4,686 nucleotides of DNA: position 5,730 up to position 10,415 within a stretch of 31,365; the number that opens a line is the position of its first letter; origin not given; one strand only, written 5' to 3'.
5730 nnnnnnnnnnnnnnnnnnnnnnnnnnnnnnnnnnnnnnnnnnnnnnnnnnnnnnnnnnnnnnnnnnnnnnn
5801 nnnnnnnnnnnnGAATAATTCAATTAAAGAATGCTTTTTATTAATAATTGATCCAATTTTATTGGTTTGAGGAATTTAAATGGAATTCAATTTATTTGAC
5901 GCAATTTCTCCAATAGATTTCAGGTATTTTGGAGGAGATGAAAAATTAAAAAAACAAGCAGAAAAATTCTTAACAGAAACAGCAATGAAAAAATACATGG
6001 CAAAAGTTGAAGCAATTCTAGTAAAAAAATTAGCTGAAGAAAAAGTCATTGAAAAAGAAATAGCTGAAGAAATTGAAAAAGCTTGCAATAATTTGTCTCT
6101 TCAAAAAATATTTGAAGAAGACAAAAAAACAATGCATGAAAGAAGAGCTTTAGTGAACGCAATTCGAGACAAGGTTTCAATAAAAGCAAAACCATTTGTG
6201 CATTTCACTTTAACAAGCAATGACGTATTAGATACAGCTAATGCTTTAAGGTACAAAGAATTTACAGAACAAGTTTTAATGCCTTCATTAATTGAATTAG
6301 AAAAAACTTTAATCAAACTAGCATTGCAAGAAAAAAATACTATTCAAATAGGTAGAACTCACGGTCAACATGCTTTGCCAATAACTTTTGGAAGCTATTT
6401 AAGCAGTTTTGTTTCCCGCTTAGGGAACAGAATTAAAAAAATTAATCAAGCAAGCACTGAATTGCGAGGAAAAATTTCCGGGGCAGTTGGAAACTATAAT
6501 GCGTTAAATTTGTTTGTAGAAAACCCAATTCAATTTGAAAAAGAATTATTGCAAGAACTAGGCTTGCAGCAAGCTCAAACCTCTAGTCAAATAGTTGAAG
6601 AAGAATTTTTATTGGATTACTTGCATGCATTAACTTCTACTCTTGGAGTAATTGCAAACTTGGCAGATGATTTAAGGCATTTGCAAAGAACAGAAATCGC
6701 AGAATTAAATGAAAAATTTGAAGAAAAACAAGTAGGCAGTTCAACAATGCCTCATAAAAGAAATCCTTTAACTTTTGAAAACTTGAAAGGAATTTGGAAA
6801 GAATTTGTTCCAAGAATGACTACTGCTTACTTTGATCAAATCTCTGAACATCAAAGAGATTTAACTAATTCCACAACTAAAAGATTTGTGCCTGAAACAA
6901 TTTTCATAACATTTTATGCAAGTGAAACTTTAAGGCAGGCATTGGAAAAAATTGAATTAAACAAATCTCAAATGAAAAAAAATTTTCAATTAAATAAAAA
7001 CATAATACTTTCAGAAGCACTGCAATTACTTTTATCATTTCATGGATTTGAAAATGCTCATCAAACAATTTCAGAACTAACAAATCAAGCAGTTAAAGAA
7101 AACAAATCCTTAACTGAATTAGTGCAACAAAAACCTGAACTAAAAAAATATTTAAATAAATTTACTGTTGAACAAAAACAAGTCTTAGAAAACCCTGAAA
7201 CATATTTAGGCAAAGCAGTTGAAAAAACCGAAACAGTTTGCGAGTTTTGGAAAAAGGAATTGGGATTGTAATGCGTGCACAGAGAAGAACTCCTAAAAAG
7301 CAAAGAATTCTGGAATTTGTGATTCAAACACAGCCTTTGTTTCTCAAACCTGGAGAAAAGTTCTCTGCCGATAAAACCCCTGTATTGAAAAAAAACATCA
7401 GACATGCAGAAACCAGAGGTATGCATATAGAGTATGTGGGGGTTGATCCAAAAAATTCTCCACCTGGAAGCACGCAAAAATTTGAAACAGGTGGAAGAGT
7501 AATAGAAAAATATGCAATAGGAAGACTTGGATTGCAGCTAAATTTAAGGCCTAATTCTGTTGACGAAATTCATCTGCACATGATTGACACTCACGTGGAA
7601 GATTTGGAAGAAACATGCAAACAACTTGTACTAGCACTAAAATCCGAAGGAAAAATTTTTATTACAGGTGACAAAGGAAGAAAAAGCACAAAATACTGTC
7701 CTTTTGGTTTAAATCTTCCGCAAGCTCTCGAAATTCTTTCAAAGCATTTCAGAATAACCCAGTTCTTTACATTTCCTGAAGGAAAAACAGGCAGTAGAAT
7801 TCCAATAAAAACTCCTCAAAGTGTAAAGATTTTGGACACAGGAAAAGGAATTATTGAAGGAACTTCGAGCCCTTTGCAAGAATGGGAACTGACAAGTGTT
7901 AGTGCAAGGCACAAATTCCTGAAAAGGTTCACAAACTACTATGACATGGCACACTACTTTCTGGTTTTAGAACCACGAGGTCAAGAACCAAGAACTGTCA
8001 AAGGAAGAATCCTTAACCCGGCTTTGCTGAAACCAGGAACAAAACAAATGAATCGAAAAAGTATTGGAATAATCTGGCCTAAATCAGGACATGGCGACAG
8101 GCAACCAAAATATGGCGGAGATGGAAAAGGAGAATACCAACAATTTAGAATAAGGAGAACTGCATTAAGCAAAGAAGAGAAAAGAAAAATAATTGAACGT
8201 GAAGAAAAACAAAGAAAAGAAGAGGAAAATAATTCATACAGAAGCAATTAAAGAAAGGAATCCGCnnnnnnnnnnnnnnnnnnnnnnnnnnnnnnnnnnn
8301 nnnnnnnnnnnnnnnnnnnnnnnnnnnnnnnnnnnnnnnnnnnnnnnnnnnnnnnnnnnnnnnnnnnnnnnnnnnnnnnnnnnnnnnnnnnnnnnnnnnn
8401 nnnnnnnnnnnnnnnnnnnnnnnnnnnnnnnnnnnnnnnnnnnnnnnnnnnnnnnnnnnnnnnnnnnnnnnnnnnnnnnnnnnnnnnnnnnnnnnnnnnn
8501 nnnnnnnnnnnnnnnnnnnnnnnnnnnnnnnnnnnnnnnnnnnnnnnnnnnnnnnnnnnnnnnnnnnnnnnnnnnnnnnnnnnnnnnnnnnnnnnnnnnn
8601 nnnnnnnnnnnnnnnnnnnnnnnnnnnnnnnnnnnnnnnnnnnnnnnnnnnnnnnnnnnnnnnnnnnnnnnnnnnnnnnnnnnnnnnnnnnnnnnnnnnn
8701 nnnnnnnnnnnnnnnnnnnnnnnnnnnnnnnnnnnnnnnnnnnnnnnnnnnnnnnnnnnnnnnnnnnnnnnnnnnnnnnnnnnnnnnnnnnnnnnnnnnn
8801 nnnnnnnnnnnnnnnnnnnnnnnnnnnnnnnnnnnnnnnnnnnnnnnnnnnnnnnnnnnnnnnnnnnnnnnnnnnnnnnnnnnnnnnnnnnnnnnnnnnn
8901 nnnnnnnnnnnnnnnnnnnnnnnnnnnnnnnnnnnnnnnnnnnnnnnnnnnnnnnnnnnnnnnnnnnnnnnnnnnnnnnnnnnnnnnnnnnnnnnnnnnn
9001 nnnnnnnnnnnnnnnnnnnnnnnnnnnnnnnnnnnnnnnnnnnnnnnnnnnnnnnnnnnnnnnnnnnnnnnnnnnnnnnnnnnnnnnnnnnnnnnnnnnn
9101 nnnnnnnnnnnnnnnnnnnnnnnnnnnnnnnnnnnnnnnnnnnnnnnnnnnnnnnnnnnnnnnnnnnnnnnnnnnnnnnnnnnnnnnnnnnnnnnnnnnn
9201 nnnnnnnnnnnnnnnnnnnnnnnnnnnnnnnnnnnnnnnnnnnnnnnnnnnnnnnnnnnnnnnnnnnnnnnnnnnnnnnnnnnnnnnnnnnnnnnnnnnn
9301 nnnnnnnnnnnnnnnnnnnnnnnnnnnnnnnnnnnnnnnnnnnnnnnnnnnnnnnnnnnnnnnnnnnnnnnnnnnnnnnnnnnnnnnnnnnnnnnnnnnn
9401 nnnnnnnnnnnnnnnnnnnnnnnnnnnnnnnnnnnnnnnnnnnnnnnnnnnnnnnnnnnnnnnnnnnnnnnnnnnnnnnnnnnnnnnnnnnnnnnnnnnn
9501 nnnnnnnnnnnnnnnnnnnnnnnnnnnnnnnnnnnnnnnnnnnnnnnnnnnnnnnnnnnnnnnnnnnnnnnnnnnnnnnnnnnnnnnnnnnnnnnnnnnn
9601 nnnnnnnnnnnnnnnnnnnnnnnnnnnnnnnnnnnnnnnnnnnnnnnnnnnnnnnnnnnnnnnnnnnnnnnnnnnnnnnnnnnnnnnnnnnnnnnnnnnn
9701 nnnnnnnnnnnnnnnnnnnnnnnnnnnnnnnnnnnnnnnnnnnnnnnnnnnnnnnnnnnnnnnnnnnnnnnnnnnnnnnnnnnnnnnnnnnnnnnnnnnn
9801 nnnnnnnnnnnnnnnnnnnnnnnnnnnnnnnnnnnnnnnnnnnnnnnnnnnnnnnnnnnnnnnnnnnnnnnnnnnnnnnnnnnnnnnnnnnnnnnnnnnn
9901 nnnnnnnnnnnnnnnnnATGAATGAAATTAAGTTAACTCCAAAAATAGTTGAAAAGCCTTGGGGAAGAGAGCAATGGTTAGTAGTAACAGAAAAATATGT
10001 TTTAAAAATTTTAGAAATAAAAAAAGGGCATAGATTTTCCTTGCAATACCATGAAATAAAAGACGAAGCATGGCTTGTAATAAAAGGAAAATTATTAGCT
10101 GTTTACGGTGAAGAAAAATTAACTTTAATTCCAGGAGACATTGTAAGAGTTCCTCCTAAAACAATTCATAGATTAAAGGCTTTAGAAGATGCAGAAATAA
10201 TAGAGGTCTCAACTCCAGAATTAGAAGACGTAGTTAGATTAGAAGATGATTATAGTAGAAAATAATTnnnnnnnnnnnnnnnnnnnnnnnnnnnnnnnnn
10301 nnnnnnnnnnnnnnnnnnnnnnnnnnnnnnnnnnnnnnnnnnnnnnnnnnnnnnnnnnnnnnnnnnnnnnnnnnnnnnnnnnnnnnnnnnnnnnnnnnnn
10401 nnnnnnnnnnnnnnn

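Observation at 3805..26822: Arg/Lys-rich N-terminal leader on about 15 otherwise unrelated ORFs, absent from the housekeeping enzymes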

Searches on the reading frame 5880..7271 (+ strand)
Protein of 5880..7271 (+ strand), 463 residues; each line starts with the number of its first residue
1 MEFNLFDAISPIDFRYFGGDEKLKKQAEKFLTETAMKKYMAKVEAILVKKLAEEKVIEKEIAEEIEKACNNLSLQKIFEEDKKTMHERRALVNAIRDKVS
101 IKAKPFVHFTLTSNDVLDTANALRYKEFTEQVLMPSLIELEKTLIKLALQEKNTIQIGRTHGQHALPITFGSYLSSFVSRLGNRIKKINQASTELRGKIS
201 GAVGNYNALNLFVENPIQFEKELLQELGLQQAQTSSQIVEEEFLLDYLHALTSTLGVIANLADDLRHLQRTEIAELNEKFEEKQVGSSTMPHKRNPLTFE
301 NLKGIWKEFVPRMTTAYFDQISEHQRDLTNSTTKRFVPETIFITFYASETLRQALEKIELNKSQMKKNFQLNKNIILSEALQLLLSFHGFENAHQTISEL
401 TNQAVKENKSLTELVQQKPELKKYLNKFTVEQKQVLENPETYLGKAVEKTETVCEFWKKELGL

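Call 38: find_homologous_proteins(query=window:5880-7271:+, max_evalue=1e-30)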
Query window:5880-7271:+ (463 aa): 7923 proteins with E <= 1e-30 among 8000 candidates; the best 120 are listed.
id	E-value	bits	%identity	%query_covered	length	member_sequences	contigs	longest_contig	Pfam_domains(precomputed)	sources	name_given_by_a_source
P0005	5.4e-294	992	100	100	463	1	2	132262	PF08328.17,PF00206.26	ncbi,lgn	-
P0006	9.1e-185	633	81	76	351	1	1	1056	PF00206.26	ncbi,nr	ncbi:MAG: lyase family protein, partial [Candidatus Diapherotrites archaeon]|nr:lyase family protein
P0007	7.1e-164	564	54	99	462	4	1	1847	PF10397.15,PF08328.17,PF00206.26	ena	-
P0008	1.3e-163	563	54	100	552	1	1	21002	PF10397.15,PF08328.17,PF00206.26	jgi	jgi:adenylosuccinate lyase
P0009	1.3e-163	563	54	100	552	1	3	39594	PF10397.15,PF08328.17,PF13412.13,PF00206.26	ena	-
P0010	5.8e-163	561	56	99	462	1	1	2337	PF08328.17,PF00206.26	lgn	-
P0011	1.3e-162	560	54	100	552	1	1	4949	PF10397.15,PF08328.17,PF00206.26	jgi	-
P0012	5.2e-162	558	53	100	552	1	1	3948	PF10397.15,PF08328.17,PF00206.26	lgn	-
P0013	6.9e-162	557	53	100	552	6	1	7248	PF10397.15,PF08328.17,PF00206.26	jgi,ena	jgi:adenylosuccinate lyase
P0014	2.2e-161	556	54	100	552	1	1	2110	PF10397.15,PF08328.17,PF00206.26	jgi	-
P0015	3.3e-161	555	52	99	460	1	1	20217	PF10397.15,PF08328.17,PF00206.26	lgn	-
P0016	8.9e-161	554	53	100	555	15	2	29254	PF10397.15,PF08328.17,PF13412.13,PF01022.27,PF00206.26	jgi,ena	-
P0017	1.2e-160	553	54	100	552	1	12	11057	PF10397.15,PF08328.17,PF00206.26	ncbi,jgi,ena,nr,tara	ncbi:MAG: lyase family protein [Candidatus Woesearchaeota archaeon]|jgi:adenylosuccinate lyase|nr:ly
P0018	1.2e-160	553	54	100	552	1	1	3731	PF10397.15,PF08328.17,PF00206.26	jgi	jgi:adenylosuccinate lyase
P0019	1.6e-160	553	53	100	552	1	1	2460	PF10397.15,PF08328.17,PF00206.26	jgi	jgi:adenylosuccinate lyase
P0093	5.6e-157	541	55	99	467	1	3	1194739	PF10397.15,PF08328.17,PF00206.26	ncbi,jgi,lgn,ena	-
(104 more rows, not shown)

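Call 39: find_encoding_contigs(protein=P0093, flank=10000, max_places=2)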
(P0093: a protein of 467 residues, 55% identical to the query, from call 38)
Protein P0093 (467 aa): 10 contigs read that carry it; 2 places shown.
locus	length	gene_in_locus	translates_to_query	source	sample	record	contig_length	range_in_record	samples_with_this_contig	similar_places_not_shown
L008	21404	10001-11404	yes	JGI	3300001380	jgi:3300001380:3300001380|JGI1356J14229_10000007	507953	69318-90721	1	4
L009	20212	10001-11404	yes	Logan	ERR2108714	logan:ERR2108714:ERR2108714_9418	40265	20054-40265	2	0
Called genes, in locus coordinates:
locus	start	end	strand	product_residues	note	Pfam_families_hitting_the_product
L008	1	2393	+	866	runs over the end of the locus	-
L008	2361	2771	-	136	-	-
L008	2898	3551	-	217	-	PF00702:Hydrolase, PF12710:HAD (faint), PF13419:HAD_2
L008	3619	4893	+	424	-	PF02844:GARS_N, PF01071:GARS_A, PF02655:ATP-grasp_3 (weak), PF02222:ATP-grasp (faint), PF02843:GARS_C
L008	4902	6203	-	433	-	PF22660:RS_preATP-grasp-like, PF02786:CPSase_L_D2 (weak), PF02222:ATP-grasp, PF07478:Dala_Dala_lig_C, PF21244:PurT_C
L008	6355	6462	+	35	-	-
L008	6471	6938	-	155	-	-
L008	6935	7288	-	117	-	PF00551:Formyl_trans_N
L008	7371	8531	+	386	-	PF22660:RS_preATP-grasp-like, PF02222:ATP-grasp, PF07478:Dala_Dala_lig_C (weak), PF17769:PurK_C, PF21244:PurT_C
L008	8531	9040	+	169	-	PF00731:AIRC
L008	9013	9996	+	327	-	PF01259:SAICAR_synt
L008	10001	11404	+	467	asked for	PF00206:Lyase_1, PF08328:ASL_C, PF10397:ADSL_C (weak)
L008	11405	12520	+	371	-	-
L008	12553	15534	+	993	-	PF18072:FGAR-AT_linker, PF00586:AIRS, PF02769:AIRS_C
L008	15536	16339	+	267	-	PF13507:GATase_5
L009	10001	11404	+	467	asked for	PF00206:Lyase_1, PF08328:ASL_C, PF10397:ADSL_C (weak)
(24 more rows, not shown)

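Call 40: find_encoding_contigs(protein=P0015, flank=10000, max_places=2)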
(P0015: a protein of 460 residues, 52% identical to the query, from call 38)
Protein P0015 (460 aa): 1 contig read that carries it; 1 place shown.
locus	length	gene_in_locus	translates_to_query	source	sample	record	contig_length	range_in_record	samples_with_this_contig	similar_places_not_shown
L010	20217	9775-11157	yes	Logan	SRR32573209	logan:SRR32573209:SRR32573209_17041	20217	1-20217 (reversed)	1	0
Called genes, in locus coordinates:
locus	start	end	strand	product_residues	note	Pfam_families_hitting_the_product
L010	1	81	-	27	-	?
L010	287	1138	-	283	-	PF14528:LAGLIDADG_3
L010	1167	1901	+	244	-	-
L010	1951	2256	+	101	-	PF01741:MscL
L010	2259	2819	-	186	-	-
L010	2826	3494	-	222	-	PF01269:Fibrillarin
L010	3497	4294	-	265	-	PF01798:Nop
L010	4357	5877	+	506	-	PF00587:tRNA-synt_2b, PF03129:HGTP_anticodon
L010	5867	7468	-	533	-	-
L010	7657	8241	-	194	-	PF02245:Pur_DNA_glyco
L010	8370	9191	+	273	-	-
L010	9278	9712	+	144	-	-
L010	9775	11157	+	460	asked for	PF00206:Lyase_1, PF10397:ADSL_C (faint), PF08328:ASL_C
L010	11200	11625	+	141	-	PF07760:DUF1616 (weak)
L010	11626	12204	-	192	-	PF03703:bPH_2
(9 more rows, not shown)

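Call 48: find_related_loci(query=A3, collection=metagenome_contigs, flank=10000)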
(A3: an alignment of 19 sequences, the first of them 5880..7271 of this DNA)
Query A3 (463 aa) in metagenome_contigs; peptide patterns used: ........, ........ (x = any residue, [..] = any of these).
600 stretches matched a pattern (row limit reached: there are more); 573 encode a relative of the query (tblastn E <= 1e-3); the best 80 are kept; 80 distinct loci.
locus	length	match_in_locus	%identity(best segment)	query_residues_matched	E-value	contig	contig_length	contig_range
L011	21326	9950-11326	53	3-461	2e-167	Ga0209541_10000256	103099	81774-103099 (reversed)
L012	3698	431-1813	51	3-463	2e-174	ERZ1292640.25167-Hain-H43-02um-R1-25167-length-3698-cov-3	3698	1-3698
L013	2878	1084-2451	50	4-459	3e-172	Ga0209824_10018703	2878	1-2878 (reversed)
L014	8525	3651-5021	52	5-461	9e-162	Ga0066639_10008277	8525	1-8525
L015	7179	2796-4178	50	3-463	2e-161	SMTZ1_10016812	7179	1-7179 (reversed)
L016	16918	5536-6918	51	3-463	3e-160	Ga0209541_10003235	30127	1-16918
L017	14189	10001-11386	51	2-463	2e-158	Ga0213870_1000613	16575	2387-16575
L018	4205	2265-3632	51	6-461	2e-163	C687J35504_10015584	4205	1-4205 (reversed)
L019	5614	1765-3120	53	6-463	2e-156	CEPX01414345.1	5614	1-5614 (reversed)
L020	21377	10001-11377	49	5-463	2e-154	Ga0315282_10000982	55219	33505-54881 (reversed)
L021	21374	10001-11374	51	5-463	3e-154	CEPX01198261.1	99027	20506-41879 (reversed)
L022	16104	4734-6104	50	4-461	9e-154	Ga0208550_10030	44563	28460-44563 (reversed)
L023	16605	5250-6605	51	3-454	1e-152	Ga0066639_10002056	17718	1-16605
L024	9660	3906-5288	50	3-463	5e-152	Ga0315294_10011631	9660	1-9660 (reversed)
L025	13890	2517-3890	50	6-463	4e-150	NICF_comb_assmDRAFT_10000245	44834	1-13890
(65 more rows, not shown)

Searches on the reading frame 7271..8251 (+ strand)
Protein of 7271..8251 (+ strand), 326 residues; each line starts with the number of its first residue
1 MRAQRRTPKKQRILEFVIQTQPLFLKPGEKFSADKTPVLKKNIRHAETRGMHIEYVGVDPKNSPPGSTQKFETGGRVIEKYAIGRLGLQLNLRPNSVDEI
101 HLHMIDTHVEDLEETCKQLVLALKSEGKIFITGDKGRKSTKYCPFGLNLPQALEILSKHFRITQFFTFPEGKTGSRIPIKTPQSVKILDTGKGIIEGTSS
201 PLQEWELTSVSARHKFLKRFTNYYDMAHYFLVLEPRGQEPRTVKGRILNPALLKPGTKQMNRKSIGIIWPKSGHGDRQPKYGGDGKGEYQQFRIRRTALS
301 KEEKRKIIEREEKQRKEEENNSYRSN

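Call 6: search_protein_families(library=pfam, proteins=[window:7271-8251:+], max_evalue=0.01)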
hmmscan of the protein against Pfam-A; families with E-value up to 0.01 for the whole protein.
window:7271-8251:+ (326 aa): 0 families

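Call 21: search_protein_families(library=phrogs, proteins=[window:7271-8251:+], max_evalue=0.01)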
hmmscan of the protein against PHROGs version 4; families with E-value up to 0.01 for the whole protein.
window:7271-8251:+ (326 aa): 0 families

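Call 22: search_protein_families(library=ncbifam, proteins=[window:7271-8251:+], max_evalue=0.01)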
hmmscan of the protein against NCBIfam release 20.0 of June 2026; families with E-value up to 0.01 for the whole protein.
window:7271-8251:+ (326 aa): 0 families

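Call 44: search_solved_structures(query=window:7271-8251:+, max_evalue=1)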
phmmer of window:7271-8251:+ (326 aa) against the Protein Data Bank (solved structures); distinct sequences matched with E-value up to 1: 1.
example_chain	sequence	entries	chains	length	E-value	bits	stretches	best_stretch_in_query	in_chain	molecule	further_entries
8pra_A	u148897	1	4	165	0.47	12.7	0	64-87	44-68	Cell surface protein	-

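Call 64: search_protein_families(library=pfam, proteins=[window:7271-8251:+], max_evalue=5)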
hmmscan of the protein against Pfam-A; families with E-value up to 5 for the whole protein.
window:7271-8251:+ (326 aa): 1 family
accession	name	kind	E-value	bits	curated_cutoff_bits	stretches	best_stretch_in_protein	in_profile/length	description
PF08241.18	Methyltransf_11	-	0.11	13.6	21.2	1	53-131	19-95/95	Methyltransferase domain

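Call 65: search_protein_families(library=padloc, proteins=[window:7271-8251:+], max_evalue=0.1)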
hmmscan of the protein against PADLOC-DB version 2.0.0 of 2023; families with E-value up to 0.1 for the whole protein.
window:7271-8251:+ (326 aa): 0 families

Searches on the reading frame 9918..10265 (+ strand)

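Call 76: search_protein_families(library=pfam, proteins=[window:9918-10265:+], max_evalue=0.01)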
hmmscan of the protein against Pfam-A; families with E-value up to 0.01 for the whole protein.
window:9918-10265:+ (115 aa): 3 families
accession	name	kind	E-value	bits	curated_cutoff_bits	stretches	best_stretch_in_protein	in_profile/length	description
PF01050.24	MannoseP_isomer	-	4.7e-14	53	23.6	1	10-110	11-116/116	Mannose-6-phosphate isomerase C-terminal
PF07883.17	Cupin_2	-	1.5e-09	37.9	27.2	1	32-94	3-66/70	Cupin domain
PF05899.18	Cupin_3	-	0.0043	17.2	23.5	1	31-83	11-61/74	EutQ-like cupin domain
